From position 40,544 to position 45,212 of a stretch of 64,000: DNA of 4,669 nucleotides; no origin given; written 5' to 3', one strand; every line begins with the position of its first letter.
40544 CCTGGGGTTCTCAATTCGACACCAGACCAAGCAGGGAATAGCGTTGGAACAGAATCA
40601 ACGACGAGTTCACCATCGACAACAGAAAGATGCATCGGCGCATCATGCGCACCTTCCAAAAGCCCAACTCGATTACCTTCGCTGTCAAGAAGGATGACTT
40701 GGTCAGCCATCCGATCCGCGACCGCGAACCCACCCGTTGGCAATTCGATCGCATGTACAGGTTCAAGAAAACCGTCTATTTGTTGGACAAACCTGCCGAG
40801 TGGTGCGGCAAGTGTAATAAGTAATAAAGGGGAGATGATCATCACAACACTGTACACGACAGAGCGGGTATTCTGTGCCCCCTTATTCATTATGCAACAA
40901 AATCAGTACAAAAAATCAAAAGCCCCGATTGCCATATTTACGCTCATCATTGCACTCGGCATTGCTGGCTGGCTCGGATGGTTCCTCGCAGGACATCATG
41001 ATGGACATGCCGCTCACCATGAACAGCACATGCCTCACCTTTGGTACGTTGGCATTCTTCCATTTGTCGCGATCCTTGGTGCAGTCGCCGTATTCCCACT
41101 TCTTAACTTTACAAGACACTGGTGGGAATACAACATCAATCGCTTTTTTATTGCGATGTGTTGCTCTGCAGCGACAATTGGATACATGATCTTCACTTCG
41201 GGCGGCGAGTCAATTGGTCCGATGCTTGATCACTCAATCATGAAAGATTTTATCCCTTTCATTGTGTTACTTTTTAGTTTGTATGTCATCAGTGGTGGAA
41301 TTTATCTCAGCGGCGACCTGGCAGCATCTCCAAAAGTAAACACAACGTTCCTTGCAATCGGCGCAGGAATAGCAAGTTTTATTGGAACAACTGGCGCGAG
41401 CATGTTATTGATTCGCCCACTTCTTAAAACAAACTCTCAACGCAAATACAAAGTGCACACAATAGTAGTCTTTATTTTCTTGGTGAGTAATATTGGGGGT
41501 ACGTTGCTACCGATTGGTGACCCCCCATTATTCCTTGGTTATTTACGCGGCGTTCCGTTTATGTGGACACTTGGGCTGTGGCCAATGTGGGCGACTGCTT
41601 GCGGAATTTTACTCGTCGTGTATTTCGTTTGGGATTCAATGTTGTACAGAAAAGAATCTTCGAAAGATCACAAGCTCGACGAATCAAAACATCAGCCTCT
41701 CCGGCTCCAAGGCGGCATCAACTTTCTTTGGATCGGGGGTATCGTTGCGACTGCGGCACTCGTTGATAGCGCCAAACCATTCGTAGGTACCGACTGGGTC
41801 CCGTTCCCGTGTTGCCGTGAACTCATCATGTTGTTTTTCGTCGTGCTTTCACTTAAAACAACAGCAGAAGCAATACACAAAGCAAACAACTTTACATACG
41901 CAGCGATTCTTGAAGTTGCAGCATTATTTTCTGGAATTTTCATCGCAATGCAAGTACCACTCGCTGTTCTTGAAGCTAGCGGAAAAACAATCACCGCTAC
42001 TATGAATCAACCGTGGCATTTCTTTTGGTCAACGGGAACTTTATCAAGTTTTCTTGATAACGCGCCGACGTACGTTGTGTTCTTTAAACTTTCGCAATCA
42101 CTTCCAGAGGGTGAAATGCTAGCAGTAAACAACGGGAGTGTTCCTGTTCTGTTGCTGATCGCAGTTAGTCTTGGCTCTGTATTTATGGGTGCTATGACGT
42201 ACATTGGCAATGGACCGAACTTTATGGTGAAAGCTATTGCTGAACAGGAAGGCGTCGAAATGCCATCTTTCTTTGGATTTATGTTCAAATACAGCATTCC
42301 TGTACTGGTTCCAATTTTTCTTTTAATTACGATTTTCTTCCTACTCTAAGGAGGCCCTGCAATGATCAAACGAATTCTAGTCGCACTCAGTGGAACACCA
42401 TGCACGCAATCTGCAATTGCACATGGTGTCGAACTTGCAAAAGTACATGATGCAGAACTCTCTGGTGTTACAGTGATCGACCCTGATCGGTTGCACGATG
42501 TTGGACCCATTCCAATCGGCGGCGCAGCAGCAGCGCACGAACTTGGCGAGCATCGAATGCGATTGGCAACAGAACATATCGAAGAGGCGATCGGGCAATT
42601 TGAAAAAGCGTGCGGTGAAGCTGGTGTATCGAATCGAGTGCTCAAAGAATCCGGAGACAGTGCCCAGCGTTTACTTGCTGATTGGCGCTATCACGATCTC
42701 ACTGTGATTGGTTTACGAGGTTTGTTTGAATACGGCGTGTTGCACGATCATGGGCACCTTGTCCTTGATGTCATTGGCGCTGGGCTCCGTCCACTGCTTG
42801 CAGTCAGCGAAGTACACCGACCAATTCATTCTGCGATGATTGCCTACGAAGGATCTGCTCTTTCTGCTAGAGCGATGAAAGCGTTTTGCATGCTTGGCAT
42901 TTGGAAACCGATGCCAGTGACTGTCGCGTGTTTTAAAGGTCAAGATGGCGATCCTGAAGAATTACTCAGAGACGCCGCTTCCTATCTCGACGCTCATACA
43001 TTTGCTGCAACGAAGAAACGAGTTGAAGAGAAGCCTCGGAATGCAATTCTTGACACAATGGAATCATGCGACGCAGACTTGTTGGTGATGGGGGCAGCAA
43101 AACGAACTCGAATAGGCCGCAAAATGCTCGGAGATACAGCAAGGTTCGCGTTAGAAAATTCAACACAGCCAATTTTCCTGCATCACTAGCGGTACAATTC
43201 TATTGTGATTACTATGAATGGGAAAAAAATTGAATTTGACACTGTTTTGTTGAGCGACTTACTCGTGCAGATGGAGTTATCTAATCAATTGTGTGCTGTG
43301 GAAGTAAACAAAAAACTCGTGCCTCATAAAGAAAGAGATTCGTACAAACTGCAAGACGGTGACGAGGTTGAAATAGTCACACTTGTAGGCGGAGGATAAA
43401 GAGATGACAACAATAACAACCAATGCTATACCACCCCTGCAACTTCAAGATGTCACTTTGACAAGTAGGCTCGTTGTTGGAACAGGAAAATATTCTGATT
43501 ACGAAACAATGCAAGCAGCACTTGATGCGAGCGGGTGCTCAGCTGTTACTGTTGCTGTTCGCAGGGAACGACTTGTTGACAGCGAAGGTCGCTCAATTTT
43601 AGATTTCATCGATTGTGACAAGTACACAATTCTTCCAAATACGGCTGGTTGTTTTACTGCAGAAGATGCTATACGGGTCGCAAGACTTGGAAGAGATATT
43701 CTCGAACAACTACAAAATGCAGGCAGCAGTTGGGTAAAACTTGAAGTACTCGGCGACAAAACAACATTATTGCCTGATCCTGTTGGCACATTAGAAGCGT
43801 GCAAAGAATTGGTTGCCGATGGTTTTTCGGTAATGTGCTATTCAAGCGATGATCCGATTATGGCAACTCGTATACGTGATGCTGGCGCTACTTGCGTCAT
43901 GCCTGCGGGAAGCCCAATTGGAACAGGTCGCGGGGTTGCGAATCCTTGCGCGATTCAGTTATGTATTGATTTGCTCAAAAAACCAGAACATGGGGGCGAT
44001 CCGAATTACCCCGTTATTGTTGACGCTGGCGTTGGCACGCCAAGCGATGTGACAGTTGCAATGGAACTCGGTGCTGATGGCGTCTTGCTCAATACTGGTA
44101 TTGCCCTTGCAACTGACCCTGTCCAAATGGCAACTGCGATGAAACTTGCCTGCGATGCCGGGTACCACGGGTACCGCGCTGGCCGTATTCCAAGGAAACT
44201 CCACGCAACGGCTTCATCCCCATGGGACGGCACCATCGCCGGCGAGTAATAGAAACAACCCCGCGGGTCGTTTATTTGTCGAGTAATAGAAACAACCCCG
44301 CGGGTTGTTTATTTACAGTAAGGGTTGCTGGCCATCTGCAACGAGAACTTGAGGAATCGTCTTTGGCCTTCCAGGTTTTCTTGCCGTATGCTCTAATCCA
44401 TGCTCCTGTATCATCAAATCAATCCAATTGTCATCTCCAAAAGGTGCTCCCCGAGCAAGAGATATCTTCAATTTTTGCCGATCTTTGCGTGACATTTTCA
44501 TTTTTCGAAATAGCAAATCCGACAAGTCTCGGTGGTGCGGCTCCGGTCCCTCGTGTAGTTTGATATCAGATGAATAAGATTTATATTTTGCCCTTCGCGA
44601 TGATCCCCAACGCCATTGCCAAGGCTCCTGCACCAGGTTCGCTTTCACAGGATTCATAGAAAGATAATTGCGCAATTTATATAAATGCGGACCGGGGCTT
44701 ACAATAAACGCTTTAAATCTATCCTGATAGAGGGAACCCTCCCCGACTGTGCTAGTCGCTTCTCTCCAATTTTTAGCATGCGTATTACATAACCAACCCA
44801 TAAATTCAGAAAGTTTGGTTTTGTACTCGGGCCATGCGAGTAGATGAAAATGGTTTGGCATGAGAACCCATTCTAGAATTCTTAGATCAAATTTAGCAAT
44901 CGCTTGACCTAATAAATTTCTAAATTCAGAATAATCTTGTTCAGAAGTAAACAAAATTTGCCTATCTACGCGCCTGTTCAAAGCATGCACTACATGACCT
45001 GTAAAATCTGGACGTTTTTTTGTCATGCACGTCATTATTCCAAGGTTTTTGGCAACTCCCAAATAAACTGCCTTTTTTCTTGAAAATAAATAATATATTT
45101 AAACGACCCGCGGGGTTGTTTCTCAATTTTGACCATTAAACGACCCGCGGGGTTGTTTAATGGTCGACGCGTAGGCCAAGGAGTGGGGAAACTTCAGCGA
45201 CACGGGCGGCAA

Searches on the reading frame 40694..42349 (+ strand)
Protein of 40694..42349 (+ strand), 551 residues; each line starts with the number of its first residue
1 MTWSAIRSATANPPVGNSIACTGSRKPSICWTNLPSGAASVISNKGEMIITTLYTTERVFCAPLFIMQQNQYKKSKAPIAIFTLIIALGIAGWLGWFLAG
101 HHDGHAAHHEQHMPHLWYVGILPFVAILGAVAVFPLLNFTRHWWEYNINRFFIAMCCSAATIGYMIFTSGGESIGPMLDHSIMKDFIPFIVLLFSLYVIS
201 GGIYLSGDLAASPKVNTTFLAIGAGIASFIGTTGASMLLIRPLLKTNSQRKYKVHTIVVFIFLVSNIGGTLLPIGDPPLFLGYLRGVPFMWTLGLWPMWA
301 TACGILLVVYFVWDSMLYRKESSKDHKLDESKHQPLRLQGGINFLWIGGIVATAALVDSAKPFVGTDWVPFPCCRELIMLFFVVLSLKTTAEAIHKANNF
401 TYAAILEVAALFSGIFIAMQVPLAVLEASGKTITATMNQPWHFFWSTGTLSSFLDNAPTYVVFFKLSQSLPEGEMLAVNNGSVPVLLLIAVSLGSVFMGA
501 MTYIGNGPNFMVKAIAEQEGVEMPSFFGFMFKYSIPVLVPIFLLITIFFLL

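Call 82: search_protein_families(library=pfam, proteins=[window:40694-42349:+], max_evalue=0.001)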
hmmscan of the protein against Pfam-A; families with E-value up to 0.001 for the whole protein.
window:40694-42349:+ (551 aa): 2 families
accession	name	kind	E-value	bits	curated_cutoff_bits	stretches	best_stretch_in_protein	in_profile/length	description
PF16980.11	CitMHS_2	-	9.8e-150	499.5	25.7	1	118-549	6-447/448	Putative citrate transport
PF03600.22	CitMHS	-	2.3e-14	53.7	31.9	2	217-469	81-316/336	Citrate transporter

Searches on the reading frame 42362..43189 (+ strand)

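Call 83: search_protein_families(library=pfam, proteins=[window:42362-43189:+], max_evalue=0.001)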
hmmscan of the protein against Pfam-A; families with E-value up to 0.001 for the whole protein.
window:42362-43189:+ (275 aa): 1 family
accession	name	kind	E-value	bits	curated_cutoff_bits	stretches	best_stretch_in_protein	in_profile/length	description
PF00582.32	Usp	-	3e-23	83.4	24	2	1-120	1-113/141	Universal stress protein family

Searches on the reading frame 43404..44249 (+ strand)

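Call 83: search_protein_families(library=pfam, proteins=[window:43404-44249:+], max_evalue=0.001)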
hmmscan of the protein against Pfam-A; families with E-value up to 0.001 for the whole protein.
window:43404-44249:+ (281 aa): 2 families
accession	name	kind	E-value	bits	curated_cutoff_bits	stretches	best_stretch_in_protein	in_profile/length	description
PF05690.20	ThiG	-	3.3e-92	308.7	23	1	14-273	2-247/247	Thiazole biosynthesis protein ThiG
PF01070.24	FMN_dh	-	0.00052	19.6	24.9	0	200-229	272-301/350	FMN-dependent dehydrogenase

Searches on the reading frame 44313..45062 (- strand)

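Call 83: search_protein_families(library=pfam, proteins=[window:44313-45062:-], max_evalue=0.001)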
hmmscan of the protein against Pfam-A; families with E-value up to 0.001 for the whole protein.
window:44313-45062:- (249 aa): 1 family
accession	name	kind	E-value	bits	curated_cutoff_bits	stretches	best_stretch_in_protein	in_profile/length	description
PF01797.21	Y1_Tnp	-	2.8e-12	47.3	23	1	24-134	6-118/121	Transposase IS200 like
